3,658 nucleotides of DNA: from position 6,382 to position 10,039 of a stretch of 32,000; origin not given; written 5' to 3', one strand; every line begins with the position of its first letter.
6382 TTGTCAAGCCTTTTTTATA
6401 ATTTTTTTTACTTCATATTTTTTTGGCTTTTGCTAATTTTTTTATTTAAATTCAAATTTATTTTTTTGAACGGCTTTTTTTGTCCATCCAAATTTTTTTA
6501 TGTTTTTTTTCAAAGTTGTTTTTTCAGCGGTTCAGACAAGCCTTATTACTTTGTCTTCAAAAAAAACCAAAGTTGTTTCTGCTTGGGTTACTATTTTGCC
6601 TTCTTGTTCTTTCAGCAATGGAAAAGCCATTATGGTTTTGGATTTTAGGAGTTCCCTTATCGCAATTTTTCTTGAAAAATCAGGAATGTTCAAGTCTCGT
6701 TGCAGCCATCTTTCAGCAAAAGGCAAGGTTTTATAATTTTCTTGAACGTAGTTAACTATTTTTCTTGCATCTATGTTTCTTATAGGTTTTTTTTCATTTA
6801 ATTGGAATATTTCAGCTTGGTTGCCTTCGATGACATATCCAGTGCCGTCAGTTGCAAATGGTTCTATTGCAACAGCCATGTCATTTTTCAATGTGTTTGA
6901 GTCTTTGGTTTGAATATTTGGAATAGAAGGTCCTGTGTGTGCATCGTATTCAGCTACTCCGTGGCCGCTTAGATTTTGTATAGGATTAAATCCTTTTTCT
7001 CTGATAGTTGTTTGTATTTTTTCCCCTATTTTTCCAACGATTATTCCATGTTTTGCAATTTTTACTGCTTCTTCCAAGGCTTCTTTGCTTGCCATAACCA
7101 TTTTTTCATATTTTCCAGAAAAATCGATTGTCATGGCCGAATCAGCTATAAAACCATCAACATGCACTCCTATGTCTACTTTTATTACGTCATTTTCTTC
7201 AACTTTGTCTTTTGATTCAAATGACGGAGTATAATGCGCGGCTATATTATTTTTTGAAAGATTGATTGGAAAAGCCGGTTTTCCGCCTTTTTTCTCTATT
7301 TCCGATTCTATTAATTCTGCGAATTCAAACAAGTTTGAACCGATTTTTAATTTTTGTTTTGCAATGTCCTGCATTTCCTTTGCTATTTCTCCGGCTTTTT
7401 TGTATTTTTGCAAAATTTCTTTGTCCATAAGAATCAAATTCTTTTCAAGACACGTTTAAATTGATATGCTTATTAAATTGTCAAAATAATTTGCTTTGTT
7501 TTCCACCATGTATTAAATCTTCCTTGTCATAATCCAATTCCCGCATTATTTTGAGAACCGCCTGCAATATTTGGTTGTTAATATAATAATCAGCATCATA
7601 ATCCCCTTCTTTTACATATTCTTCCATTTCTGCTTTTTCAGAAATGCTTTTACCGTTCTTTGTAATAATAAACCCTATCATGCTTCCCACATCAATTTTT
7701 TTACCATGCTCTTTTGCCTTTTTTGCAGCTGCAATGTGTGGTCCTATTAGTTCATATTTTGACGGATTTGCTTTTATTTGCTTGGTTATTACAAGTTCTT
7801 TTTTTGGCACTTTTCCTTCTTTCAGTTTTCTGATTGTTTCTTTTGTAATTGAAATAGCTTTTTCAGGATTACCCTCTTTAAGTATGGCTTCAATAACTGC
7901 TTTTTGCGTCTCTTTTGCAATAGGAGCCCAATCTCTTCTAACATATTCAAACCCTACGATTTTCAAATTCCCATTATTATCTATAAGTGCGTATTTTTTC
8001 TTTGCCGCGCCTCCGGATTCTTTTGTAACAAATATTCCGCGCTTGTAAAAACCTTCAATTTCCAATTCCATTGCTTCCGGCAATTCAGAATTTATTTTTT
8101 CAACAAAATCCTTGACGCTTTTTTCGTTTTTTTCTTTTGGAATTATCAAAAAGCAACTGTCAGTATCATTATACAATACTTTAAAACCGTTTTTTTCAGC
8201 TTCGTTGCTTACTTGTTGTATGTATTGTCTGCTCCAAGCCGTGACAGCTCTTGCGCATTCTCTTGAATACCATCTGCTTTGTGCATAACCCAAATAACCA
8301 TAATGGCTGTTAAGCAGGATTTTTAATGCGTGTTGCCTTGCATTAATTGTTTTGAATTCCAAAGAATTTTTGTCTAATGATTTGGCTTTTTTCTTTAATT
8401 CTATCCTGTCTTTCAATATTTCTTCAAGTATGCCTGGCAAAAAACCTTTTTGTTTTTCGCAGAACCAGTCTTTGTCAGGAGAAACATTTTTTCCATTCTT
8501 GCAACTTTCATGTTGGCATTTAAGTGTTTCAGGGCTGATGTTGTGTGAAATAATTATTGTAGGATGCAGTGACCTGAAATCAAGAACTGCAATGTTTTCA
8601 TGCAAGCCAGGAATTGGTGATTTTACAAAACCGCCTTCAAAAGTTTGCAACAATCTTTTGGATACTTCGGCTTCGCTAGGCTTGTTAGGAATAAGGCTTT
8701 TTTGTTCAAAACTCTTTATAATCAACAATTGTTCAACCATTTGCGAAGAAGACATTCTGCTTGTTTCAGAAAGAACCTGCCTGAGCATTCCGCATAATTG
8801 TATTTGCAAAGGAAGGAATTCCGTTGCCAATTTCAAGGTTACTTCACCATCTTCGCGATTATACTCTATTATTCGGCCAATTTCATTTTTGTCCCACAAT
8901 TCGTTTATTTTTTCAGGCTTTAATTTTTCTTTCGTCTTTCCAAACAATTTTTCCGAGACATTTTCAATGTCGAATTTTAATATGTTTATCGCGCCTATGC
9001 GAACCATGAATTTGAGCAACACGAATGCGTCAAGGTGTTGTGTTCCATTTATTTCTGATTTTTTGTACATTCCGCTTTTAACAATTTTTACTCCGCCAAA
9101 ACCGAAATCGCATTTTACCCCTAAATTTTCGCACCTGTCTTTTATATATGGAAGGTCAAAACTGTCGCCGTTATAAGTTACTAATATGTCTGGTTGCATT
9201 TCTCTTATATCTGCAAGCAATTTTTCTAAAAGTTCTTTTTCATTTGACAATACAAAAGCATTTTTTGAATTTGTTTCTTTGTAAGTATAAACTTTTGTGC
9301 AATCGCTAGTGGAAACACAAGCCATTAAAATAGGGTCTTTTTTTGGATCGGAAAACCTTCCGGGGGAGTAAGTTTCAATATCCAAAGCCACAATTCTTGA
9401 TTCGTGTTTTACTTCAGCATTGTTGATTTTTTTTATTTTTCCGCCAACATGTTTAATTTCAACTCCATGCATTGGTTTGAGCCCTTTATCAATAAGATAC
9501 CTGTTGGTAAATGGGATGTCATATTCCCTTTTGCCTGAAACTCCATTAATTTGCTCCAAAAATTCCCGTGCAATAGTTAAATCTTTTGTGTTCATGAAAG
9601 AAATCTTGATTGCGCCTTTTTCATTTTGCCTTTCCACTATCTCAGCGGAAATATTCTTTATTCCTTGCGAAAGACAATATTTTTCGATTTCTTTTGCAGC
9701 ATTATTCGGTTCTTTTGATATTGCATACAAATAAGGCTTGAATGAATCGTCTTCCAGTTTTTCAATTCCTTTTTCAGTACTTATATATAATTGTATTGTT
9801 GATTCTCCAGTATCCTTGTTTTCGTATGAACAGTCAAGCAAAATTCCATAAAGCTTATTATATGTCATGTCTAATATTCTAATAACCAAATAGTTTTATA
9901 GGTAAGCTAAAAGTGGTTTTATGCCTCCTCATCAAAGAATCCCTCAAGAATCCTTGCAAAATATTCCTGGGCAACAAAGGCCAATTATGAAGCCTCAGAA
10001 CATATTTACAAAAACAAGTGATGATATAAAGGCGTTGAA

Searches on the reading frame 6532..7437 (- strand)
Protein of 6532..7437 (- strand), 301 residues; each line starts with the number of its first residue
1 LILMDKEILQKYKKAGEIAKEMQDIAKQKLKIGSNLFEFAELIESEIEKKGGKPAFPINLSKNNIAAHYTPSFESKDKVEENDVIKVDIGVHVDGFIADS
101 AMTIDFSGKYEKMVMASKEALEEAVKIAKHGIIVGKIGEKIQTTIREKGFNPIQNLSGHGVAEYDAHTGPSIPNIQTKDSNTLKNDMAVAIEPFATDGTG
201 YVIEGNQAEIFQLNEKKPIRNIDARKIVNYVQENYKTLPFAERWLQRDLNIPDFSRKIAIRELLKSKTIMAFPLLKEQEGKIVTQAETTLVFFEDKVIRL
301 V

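Call 11: search_protein_families(library=pfam, proteins=[window:6532-7437:-], max_evalue=0.1)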
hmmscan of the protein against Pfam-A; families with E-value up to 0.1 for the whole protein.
window:6532-7437:- (301 aa): 2 families
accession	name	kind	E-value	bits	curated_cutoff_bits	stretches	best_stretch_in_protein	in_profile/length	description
PF00557.29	Peptidase_M24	-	7.2e-31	108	23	1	11-202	2-190/208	Metallopeptidase family M24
PF06135.17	IreB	-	0.072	13.7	25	0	136-159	18-41/78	IreB regulatory phosphoprotein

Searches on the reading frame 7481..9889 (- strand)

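Call 11: search_protein_families(library=pfam, proteins=[window:7481-9889:-], max_evalue=0.1)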
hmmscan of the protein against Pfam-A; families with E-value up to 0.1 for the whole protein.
window:7481-9889:- (802 aa): 6 families
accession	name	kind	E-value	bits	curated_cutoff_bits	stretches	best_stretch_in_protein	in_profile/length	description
PF00136.26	DNA_pol_B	-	4.4e-66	224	23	1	379-784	9-452/453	DNA polymerase family B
PF03104.25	DNA_pol_B_exo1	-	1.6e-28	100.2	23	1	120-293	3-229/242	DNA polymerase family B, exonuclease domain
PF10108.15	DNA_pol_B_exo2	-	6.9e-07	29.6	24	1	188-348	13-163/213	Predicted 3'-5' exonuclease related to the exonuclease domain of PolB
PF13482.12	RNase_H_2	-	8e-07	29.6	22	1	169-354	3-160/165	RNase_H superfamily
PF18211.6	Csm1_B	-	0.036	14.4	26.4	0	554-608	22-77/94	Csm1 subunit domain B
PF08644.17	SPT16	-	0.089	13.6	25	0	148-233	19-91/112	FACT complex subunit (SPT16/CDC68)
